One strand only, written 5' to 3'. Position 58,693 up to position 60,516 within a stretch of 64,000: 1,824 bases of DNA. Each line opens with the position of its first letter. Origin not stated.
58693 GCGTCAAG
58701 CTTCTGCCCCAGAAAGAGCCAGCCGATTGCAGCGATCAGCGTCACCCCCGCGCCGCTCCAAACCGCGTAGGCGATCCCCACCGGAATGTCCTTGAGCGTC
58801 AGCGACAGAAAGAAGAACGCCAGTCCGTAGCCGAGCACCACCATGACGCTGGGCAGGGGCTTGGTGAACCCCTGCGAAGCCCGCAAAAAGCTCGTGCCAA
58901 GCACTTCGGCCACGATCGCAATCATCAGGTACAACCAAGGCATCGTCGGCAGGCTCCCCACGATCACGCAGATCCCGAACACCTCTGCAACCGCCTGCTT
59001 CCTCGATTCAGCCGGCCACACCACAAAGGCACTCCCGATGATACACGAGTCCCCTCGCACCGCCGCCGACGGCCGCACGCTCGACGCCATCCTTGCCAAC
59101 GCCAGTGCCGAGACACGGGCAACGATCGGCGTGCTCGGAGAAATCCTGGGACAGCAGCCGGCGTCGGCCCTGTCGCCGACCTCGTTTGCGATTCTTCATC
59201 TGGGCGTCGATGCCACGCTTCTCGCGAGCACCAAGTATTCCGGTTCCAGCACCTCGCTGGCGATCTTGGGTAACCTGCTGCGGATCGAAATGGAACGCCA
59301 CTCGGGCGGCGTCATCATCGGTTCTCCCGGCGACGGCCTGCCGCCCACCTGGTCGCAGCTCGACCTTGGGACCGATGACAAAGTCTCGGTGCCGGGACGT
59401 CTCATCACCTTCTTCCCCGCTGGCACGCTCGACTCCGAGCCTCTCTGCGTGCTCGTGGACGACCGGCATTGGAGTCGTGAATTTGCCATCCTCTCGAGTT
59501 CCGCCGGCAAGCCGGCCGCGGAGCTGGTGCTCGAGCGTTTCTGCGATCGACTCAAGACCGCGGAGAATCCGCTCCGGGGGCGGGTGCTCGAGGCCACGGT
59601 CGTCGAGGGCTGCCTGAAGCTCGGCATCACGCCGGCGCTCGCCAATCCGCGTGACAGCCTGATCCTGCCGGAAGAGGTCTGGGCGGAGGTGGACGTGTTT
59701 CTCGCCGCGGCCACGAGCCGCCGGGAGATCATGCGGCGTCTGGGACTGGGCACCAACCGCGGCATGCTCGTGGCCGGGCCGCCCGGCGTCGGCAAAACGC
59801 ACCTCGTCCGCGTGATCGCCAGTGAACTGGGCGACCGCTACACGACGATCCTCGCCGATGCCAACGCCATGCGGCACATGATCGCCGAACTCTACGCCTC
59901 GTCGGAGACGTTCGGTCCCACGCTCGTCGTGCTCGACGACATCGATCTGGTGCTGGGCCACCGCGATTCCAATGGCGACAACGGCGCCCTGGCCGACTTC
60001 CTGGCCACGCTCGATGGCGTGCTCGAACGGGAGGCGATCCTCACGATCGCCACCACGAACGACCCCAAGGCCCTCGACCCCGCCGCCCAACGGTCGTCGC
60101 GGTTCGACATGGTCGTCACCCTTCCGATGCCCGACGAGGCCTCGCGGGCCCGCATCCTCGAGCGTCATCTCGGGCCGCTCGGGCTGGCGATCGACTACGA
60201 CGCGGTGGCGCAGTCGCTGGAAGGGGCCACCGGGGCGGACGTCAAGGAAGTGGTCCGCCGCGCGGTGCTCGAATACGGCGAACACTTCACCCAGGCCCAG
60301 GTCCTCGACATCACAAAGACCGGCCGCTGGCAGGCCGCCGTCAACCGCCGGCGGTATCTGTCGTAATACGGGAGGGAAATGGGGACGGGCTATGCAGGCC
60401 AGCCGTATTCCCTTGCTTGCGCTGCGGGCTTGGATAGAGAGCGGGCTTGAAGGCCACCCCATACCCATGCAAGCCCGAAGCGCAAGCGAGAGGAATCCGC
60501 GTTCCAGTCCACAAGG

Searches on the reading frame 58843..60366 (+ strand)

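Call 28: search_protein_families(library=pfam, proteins=[window:58843-60366:+], max_evalue=0.001)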
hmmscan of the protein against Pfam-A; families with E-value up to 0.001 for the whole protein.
window:58843-60366:+ (507 aa): 6 families
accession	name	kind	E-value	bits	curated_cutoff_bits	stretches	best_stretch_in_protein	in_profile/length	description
PF00004.35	AAA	-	8e-20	72.1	21.2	1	308-428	1-130/131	ATPase family associated with various cellular activities (AAA)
PF13191.12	AAA_16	-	8.3e-09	36.6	32.6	1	296-362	15-74/167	AAA ATPase domain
PF20720.3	nSTAND3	-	3.9e-05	23.8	27.2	1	303-443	15-153/155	Novel STAND NTPase 3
PF05496.18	RuvB_N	-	4.4e-05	23.7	27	1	277-335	13-63/159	Holliday junction DNA helicase RuvB P-loop domain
PF17862.7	AAA_lid_3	-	0.00028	20.8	27.2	1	450-476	2-28/45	AAA+ lid domain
PF07728.20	AAA_5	-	0.00083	19.8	22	0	308-342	2-37/139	AAA domain (dynein-related subfamily)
